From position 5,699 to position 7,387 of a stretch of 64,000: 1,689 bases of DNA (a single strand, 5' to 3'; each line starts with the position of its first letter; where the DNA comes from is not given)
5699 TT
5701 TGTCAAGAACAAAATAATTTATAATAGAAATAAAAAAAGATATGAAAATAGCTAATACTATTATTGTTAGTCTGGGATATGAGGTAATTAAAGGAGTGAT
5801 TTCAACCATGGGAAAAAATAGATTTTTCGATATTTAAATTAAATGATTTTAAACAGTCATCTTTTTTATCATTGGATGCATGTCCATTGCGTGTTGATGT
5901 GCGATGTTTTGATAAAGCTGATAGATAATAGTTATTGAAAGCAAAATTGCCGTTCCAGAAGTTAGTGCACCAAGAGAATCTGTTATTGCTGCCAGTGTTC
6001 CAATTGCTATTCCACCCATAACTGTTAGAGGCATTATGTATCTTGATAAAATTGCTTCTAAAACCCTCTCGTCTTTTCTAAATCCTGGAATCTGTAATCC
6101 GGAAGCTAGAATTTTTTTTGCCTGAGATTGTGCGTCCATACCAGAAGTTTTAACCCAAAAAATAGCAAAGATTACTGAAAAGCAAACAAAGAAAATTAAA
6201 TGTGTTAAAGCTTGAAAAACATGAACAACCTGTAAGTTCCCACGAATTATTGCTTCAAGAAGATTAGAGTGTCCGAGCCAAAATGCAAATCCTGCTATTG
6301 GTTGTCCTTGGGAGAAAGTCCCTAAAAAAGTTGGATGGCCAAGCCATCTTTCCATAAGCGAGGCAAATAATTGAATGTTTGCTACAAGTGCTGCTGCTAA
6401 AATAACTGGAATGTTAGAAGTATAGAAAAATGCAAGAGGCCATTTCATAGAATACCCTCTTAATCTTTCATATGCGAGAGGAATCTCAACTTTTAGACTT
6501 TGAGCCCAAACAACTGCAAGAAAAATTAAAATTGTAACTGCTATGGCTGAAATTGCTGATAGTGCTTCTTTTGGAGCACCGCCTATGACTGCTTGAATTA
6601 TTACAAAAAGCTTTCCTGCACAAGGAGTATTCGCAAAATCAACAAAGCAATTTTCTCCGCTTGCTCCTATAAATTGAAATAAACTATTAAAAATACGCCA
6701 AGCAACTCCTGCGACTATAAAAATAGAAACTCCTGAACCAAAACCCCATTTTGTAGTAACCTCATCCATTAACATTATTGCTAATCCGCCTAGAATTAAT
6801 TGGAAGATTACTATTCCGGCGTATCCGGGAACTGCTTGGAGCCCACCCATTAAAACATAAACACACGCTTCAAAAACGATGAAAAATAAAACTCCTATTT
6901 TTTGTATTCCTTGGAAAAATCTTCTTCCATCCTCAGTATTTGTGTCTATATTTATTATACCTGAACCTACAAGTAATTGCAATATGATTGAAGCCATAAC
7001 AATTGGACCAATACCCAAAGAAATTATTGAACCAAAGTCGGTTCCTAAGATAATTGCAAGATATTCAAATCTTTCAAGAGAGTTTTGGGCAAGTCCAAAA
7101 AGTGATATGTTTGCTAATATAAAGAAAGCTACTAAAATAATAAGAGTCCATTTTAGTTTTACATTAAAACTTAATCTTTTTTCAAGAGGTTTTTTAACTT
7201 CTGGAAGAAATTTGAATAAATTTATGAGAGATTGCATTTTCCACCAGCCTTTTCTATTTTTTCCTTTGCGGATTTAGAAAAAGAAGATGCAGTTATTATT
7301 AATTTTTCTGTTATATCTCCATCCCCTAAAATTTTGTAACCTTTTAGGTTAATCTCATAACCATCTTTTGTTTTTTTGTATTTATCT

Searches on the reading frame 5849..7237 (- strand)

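Call 35: search_protein_families(library=pfam, proteins=[window:5849-7237:-], max_evalue=0.0001)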
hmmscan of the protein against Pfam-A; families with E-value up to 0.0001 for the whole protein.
window:5849-7237:- (462 aa): 1 family
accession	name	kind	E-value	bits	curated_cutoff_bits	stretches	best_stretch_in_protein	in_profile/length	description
PF00344.25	SecY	-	8.3e-62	209.7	32.2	1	70-442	1-306/306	SecY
